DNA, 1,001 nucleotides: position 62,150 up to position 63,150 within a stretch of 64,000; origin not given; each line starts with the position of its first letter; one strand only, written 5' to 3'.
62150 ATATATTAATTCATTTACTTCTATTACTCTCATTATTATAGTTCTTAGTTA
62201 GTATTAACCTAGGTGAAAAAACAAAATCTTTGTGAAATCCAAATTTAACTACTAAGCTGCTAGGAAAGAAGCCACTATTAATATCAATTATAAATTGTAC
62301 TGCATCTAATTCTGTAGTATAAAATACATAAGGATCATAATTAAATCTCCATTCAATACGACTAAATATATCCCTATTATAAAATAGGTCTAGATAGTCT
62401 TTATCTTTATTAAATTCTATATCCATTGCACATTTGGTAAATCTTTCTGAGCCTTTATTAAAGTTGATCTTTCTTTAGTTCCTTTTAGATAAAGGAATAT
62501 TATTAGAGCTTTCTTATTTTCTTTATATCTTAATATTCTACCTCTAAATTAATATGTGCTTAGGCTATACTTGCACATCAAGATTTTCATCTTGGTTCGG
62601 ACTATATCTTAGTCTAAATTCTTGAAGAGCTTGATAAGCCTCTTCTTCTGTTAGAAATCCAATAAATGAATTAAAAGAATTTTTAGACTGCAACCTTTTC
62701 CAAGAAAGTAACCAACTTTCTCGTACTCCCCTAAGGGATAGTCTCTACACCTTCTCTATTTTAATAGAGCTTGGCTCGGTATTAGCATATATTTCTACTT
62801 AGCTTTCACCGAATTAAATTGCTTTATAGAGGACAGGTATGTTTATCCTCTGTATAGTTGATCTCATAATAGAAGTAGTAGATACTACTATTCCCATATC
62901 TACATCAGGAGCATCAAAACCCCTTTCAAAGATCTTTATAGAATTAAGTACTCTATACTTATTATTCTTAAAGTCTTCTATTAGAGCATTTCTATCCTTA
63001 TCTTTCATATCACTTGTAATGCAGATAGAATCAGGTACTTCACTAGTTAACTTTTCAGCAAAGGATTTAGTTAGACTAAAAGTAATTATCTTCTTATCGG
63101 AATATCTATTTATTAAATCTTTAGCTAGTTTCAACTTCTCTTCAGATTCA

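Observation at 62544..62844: Group I intron interrupts the SF2 helicase gene within motif VI (missed by the ORF track)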

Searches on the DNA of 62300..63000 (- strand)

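Call 5: search_rna_families(source=window, start=62300, end=63000, threshold=evalue, max_evalue=10, show_alignments=5)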
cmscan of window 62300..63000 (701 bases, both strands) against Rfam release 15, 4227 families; matches with E-value up to 10: 6.
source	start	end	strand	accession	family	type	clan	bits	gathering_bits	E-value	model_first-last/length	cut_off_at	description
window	62578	62899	-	RF00028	Intron_gpI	Intron;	-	76.1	50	1.6e-19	1-253/253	no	Group I catalytic intron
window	62469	62503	-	RF01368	CRISPR-DR55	Gene; CRISPR;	-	19.4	41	6.2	1-37/37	no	CRISPR RNA direct repeat element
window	62890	62947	-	RF00310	snoZ165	Gene; snRNA; snoRNA; CD-box;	-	16.5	90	5.8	1-92/92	no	Small nucleolar RNA Z165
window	62498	62530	-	RF02925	6A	Gene; sRNA;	-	15.3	41.2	9.2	1-52/52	no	6A RNA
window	62746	62847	+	RF01259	snR63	Gene; snRNA; snoRNA; CD-box;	CL00061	12.8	50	0.75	1-255/255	no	Small nucleolar RNA snR63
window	62905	62998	-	RF02150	MESTIT1_3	Gene; lncRNA;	-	12.4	60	6.2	1-99/99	no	MEST intronic transcript 1, antisense RNA conserved region 3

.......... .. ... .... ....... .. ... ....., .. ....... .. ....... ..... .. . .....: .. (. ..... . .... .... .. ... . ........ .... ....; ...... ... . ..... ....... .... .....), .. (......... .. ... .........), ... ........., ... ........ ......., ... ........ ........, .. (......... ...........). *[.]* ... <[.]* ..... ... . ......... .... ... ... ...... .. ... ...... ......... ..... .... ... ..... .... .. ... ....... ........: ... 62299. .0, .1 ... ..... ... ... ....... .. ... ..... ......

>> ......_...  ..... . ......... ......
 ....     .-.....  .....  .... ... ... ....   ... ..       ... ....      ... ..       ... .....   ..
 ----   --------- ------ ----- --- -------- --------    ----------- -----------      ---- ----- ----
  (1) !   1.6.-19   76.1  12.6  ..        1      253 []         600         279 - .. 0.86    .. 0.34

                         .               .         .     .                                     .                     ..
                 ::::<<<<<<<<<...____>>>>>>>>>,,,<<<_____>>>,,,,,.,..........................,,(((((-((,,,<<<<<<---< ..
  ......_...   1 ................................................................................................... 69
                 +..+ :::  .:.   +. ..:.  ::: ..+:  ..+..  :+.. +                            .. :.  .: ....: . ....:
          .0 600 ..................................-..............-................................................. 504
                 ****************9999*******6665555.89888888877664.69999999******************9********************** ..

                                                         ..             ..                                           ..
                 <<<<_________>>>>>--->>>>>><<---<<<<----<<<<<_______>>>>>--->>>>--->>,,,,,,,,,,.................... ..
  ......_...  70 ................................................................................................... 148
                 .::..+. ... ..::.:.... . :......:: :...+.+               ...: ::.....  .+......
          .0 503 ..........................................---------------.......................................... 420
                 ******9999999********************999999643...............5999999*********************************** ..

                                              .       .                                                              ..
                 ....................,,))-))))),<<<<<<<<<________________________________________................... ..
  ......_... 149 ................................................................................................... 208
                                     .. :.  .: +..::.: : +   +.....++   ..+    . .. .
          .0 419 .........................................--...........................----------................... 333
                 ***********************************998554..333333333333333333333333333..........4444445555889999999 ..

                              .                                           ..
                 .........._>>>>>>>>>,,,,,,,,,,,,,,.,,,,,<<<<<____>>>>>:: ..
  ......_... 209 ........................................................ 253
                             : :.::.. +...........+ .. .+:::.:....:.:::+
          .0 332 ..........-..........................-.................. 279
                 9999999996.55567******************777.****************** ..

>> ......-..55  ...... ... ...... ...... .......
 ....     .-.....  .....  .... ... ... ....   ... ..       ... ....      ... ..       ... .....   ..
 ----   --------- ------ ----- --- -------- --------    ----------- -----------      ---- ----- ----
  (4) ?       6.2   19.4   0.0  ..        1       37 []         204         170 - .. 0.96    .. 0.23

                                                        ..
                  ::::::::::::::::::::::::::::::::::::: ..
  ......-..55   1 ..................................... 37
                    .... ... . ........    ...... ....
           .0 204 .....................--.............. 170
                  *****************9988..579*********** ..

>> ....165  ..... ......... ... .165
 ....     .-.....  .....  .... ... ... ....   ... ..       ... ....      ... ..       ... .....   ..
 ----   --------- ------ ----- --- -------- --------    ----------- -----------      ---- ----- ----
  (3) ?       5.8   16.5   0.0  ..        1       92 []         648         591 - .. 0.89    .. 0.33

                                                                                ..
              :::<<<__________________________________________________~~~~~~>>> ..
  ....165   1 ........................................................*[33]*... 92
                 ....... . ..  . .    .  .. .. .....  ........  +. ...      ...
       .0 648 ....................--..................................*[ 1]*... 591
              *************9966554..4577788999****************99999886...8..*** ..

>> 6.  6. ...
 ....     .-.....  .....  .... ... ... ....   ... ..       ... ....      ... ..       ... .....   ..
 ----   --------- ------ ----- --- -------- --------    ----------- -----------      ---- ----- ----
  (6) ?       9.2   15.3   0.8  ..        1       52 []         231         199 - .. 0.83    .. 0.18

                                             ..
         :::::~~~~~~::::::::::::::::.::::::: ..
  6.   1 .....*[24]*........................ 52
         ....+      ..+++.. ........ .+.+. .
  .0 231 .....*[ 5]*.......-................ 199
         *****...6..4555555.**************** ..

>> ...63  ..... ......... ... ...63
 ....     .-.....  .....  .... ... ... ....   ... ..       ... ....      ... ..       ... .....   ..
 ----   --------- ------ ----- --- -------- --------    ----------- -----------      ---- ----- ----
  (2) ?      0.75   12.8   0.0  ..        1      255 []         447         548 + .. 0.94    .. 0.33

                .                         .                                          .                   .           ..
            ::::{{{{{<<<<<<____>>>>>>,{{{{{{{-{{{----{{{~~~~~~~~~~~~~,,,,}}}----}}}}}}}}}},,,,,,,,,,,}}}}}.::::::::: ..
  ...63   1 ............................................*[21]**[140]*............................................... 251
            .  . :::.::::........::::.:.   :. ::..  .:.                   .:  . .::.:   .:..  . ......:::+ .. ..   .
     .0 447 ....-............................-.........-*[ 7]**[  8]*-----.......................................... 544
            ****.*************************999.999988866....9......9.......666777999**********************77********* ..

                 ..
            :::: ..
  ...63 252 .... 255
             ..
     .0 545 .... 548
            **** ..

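Call 21: search_dna_similar(query=window:62544-62844:-, collection=phages, mode=distant, max_rows=40, max_evalue=0.01)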
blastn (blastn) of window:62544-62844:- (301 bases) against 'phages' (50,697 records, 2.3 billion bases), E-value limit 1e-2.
Records with a match: 171; places in all: 171; records where one place covers at least 80% of the query: 0.
Best place of each record, by identity: 90-95% 9; 80-90% 148; 60-80% 14.
By first word of the organism name: Rheinheimera 112; Vibrio 18; Bacillus 11; Alteromonas 5; Flavobacterium 4; Enterocloster 4; Prevotella 4; uncultured 3; Staphylococcus 3; Agrobacterium 2; and 4 more.
By host as written in the record: Rheinheimera sp. BAL341 112; - 21; Alteromonas macleodii str. 'Balearic Sea AD45' 5; Flavobacterium sp. LMO8 4; Prevotella sp. 4; Mammaliicoccus sciuri C6854 3; Bacillus anthracis 2; Agrobacterium tumefaciens C58 2; and 13 more.
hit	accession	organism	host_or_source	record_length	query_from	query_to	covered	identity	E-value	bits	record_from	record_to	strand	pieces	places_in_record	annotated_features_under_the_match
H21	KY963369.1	Bacillus phage Tavor_SA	Bacillus anthracis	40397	19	106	29%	81.1%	3e-14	84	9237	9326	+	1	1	tail length tape-measure protein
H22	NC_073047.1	Bacillus phage Tavor_SA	Bacillus anthracis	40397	19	106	29%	81.1%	3e-14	84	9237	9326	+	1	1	tail length tape-measure protein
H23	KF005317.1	Alteromonas phage vB_AmaP_AD45-P1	Alteromonas macleodii str. 'Balearic ...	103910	30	106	26%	79.5%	3e-7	62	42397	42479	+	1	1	none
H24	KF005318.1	Alteromonas phage vB_AmaP_AD45-P3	Alteromonas macleodii str. 'Balearic ...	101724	30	106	26%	79.5%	3e-7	62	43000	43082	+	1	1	none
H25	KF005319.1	Alteromonas phage vB_AmaP_AD45-P4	Alteromonas macleodii str. 'Balearic ...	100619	30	106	26%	79.5%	3e-7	62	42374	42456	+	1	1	none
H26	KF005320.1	Alteromonas phage vB_AmaP_AD45-P2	Alteromonas macleodii str. 'Balearic ...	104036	30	106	26%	79.5%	3e-7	62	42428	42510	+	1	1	none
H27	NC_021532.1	Alteromonas phage vB_AmaP_AD45-P1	Alteromonas macleodii str. 'Balearic ...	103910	30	106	26%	79.5%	3e-7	62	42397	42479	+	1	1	none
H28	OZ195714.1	Vibrio phage F100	Seawater and oysters mix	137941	29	103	25%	80.0%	9e-8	64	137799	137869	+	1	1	hypothetical protein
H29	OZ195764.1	Vibrio phage F97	Seawater and oysters mix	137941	29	103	25%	80.0%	9e-8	64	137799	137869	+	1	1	hypothetical protein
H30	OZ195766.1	Vibrio phage F98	Seawater and oysters mix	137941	29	103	25%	80.0%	9e-8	64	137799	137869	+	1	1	hypothetical protein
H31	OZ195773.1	Vibrio phage F89 g2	Seawater and oysters mix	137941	29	103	25%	80.0%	9e-8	64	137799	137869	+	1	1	hypothetical protein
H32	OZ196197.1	Vibrio phage F96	Seawater and oysters mix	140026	29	103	25%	80.0%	9e-8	64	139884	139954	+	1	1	hypothetical protein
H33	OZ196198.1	Vibrio phage F95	Seawater and oysters mix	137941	29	103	25%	80.0%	9e-8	64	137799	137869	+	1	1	hypothetical protein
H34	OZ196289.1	Vibrio phage F102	Seawater and oysters mix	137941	29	103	25%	80.0%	9e-8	64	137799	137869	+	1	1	hypothetical protein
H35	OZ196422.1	Vibrio phage F94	Seawater and oysters mix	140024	29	103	25%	80.0%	9e-8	64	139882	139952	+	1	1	hypothetical protein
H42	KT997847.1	uncultured phage_Deep1-GF2-KM23-C739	0.2-5 um-sized marine plankton sample ...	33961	30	105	25%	77.6%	2e-3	49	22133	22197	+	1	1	none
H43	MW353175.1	Flavobacterium phage vB_FspM_immuto_2-6A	Flavobacterium sp. LMO8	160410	34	106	24%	80.0%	7e-9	66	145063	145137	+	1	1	hypothetical protein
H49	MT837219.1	Bacteriophage sp.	human fecal samples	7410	38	108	24%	80.6%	3e-7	61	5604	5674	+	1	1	record has no annotation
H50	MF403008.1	Agrobacterium phage Atu_ph07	Agrobacterium tumefaciens C58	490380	30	106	26%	73.3%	7e-3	47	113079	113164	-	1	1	none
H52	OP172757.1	Enterocloster phage CB473P3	Enterocloster bolteae DA473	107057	58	123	22%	81.2%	3e-7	61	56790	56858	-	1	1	none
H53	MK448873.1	Streptococcus phage Javan202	Streptococcus equinus ES1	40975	62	123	21%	79.1%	6e-4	51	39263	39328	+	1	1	none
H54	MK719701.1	Rheinheimera phage vB_RspM_Barba1A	Rheinheimera sp. BAL341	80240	26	76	17%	84.9%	5e-5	55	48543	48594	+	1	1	hypothetical protein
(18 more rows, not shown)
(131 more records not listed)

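Call 23: get_annotated_region(hit=H21, flank=500)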
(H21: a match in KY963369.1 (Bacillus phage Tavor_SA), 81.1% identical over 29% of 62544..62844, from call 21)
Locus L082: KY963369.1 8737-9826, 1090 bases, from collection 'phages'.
description: Bacillus phage Tavor_SA, complete genome.
organism: Bacillus phage Tavor_SA (NCBI taxid 1983581)
taxonomy: Viruses; Duplodnaviria; Heunggongvirae; Uroviricota; Caudoviricetes; Wbetavirus
host: Bacillus anthracis; source: -; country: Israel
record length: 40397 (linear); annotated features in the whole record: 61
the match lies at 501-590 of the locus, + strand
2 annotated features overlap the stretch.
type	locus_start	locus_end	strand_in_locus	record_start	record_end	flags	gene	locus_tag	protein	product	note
CDS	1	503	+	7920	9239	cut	-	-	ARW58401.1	tail length tape-measure protein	-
CDS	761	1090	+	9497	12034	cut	-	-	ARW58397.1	tail length tape-measure protein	-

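Call 24: get_annotated_region(hit=H23, flank=500)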
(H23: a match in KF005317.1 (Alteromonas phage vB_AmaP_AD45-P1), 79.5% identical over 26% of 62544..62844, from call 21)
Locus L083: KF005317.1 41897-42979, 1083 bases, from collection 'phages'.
description: Alteromonas phage vB_AmaP_AD45-P1, complete genome.
organism: Alteromonas phage vB_AmaP_AD45-P1 (NCBI taxid 1300004)
taxonomy: Viruses; Duplodnaviria; Heunggongvirae; Uroviricota; Caudoviricetes
host: Alteromonas macleodii str. 'Balearic Sea AD45'; source: -; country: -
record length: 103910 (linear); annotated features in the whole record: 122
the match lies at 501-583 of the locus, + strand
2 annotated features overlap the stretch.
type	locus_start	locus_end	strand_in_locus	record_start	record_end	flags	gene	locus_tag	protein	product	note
CDS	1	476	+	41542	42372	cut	-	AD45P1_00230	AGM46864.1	hypothetical protein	-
CDS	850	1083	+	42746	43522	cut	-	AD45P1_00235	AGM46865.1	hypothetical protein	-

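Call 25: get_annotated_region(hit=H28, flank=500)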
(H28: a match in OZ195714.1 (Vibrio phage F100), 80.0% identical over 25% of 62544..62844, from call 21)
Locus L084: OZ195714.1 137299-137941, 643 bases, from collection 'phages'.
description: Vibrio phage F100 genome assembly, chromosome: VPF100_1.
organism: Vibrio phage F100 (NCBI taxid 3105345)
taxonomy: Viruses
host: -; source: Seawater and oysters mix; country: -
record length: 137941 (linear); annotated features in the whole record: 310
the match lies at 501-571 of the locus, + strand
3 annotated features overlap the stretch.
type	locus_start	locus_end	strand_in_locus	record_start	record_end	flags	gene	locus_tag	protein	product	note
CDS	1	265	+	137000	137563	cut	-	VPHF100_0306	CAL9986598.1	HNH endonuclease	-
CDS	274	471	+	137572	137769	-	-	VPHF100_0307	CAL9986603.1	hypothetical protein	-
CDS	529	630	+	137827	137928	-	-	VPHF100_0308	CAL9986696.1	hypothetical protein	-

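Call 26: get_annotated_region(hit=H43, flank=500)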
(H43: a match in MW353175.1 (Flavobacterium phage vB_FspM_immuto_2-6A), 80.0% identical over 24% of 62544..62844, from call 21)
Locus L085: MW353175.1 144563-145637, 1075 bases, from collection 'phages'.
description: Flavobacterium phage vB_FspM_immuto_2-6A, complete genome.
organism: Flavobacterium phage vB_FspM_immuto_2-6A (NCBI taxid 2801477)
taxonomy: Viruses; Duplodnaviria; Heunggongvirae; Uroviricota; Caudoviricetes; Immutovirus; Immutovirus immuto
host: Flavobacterium sp. LMO8; source: Baltic Sea mesocosm; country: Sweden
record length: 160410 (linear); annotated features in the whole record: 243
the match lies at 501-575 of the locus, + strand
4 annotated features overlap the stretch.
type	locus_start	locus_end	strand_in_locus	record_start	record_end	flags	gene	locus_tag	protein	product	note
CDS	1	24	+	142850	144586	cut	-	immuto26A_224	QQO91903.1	tail fiber protein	-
CDS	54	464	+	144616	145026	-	-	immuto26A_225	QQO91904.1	hypothetical protein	-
CDS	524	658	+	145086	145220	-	-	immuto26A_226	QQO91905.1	hypothetical protein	-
CDS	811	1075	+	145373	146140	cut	-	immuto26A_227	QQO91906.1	hypothetical protein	-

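Call 27: get_annotated_region(hit=H49, flank=500)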
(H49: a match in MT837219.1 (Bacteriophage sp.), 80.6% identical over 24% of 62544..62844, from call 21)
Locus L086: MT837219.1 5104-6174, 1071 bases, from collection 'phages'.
description: UNVERIFIED: Bacteriophage sp. clone scaffold_4191 genomic sequence.
organism: Bacteriophage sp. (NCBI taxid 38018)
taxonomy: Viruses
host: -; source: human fecal samples; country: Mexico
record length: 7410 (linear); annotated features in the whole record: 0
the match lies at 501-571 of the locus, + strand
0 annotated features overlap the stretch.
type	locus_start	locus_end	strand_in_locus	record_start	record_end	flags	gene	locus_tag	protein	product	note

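Call 29: get_annotated_region(hit=H52, flank=500)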
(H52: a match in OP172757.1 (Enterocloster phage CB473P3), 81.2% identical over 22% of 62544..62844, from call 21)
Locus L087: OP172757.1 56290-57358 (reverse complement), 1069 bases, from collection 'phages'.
description: Enterocloster phage CB473P3, complete genome.
organism: Enterocloster phage CB473P3 (NCBI taxid 2968633)
taxonomy: Viruses; Duplodnaviria; Heunggongvirae; Uroviricota; Caudoviricetes
host: Enterocloster bolteae DA473; source: municipal sewage; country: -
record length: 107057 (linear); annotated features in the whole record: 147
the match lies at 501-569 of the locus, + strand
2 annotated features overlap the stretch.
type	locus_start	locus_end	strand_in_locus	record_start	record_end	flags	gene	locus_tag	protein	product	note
CDS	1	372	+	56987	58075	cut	-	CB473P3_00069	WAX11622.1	hypothetical protein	-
CDS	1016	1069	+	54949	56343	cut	-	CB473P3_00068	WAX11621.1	hypothetical protein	-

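Call 30: get_annotated_region(hit=H53, flank=500)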
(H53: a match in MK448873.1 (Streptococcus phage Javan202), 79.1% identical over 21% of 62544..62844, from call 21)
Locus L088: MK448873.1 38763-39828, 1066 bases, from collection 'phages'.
description: Streptococcus phage Javan202, complete genome.
organism: Streptococcus phage Javan202 (NCBI taxid 2548045)
taxonomy: Viruses; Duplodnaviria; Heunggongvirae; Uroviricota; Caudoviricetes
host: Streptococcus equinus ES1; source: -; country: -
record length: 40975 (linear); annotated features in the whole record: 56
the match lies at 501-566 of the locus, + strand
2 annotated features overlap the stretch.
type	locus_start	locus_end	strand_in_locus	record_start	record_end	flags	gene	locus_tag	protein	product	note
CDS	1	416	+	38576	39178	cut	-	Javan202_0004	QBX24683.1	lysin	lysin, N-acetylmuramoyl-L-alanine amidase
CDS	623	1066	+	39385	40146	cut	-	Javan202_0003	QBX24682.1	endonuclease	-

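Call 31: get_annotated_region(hit=H54, flank=500)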
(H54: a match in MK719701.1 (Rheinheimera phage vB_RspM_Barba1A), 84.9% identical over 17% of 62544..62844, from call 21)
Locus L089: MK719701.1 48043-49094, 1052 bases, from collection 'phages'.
description: Rheinheimera phage vB_RspM_Barba1A, complete genome.
organism: Rheinheimera phage vB_RspM_Barba1A (NCBI taxid 2565659)
taxonomy: Viruses; Duplodnaviria; Heunggongvirae; Uroviricota; Caudoviricetes; Barbavirus; Barbavirus barba18A
host: Rheinheimera sp. BAL341; source: -; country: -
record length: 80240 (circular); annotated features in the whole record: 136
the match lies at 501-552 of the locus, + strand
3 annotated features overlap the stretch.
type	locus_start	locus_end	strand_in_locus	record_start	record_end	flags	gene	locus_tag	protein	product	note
CDS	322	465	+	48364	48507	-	-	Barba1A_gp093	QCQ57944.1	hypothetical protein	-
CDS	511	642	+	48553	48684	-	-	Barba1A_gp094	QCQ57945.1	hypothetical protein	-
CDS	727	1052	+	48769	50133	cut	-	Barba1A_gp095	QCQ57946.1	terminase large subunit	annotation based on sequence similarity to NCBI YP_006987032.1 and Pfam PF03237.15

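Call 32: get_annotated_region(hit=H50, flank=500)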
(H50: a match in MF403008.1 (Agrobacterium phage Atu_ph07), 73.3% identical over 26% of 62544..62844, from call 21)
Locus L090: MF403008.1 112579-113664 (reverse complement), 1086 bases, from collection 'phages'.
description: Agrobacterium phage Atu_ph07, complete genome.
organism: Agrobacterium phage Atu_ph07 (NCBI taxid 2024264)
taxonomy: Viruses; Duplodnaviria; Heunggongvirae; Uroviricota; Caudoviricetes; Polybotosvirus; Polybotosvirus Atuph07
host: Agrobacterium tumefaciens C58; source: -; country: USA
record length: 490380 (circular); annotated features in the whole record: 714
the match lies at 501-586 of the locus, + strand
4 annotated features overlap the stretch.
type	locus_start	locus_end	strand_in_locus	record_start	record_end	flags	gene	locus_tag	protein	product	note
CDS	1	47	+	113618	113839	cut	-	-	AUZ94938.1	hypothetical protein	-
CDS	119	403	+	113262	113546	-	-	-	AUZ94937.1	hypothetical protein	-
CDS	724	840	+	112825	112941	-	-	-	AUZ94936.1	hypothetical protein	-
CDS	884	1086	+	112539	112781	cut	-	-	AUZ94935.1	hypothetical protein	-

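Call 33: get_annotated_region(hit=H42, flank=500)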
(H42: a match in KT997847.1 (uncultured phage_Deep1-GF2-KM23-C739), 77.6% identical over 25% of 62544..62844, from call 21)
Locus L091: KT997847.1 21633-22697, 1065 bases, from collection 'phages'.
description: Uncultured phage_Deep1-GF2-KM23-C739 genomic sequence.
organism: uncultured phage_Deep1-GF2-KM23-C739 (NCBI taxid 2740798)
taxonomy: Viruses; Duplodnaviria; Heunggongvirae; Uroviricota; Caudoviricetes; Autographiviridae; Chosvirus; Chosvirus KM23C739
host: -; source: 0.2-5 um-sized marine plankton sample from 3010 m depth, Ionian Sea, Mediterranean; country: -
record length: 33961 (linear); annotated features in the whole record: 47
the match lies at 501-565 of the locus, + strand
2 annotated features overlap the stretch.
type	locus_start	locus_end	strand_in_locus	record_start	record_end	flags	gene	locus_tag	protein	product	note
CDS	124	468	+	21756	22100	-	-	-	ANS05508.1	capsid protein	uvDeep1-GF2-KM23-C739-cds38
CDS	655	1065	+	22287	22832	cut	-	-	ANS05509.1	capsid protein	uvDeep1-GF2-KM23-C739-cds39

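Call 36: search_rna_families(sources=[L082, L083, L084, L085, L086, L087, L088, L089, L090, L091], threshold=evalue, max_evalue=0.001)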
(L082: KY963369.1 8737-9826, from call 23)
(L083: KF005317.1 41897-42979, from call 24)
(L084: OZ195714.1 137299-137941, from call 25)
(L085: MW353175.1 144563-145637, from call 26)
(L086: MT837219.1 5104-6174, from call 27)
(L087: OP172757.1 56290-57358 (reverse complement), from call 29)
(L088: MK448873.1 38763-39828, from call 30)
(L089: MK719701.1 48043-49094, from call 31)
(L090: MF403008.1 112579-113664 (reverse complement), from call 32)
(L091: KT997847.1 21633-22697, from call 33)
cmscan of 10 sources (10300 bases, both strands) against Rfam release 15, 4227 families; matches with E-value up to 0.001: 7.
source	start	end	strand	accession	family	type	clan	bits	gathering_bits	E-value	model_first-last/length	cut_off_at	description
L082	456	692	+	RF00028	Intron_gpI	Intron;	-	85.3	50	4.2e-21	1-253/253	no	Group I catalytic intron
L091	443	623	+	RF00028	Intron_gpI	Intron;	-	78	50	6.7e-19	1-253/253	no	Group I catalytic intron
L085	413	668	+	RF00028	Intron_gpI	Intron;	-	76.9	50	1.4e-18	1-253/253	no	Group I catalytic intron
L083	444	698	+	RF00028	Intron_gpI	Intron;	-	55.7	50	3.1e-12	1-253/253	no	Group I catalytic intron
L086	484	641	+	RF00028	Intron_gpI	Intron;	-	52.6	50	2.7e-11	48-158/253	no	Group I catalytic intron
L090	445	706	+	RF00028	Intron_gpI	Intron;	-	48.9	50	3.4e-10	1-253/253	no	Group I catalytic intron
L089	447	666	+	RF00028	Intron_gpI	Intron;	-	43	50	2e-08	1-253/253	no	Group I catalytic intron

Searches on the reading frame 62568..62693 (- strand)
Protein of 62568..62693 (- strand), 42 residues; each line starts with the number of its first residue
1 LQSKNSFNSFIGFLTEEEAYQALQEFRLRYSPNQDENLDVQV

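Call 66: search_protein_families(library=pfam, proteins=[window:62568-62693:-], max_evalue=1)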
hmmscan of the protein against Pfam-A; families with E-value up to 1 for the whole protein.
seq(42 aa): 1 family
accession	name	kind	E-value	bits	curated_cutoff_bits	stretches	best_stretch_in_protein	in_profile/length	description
PF14657.12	Arm-DNA-bind_4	-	0.012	15.6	22.3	1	12-31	24-43/47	Arm DNA-binding domain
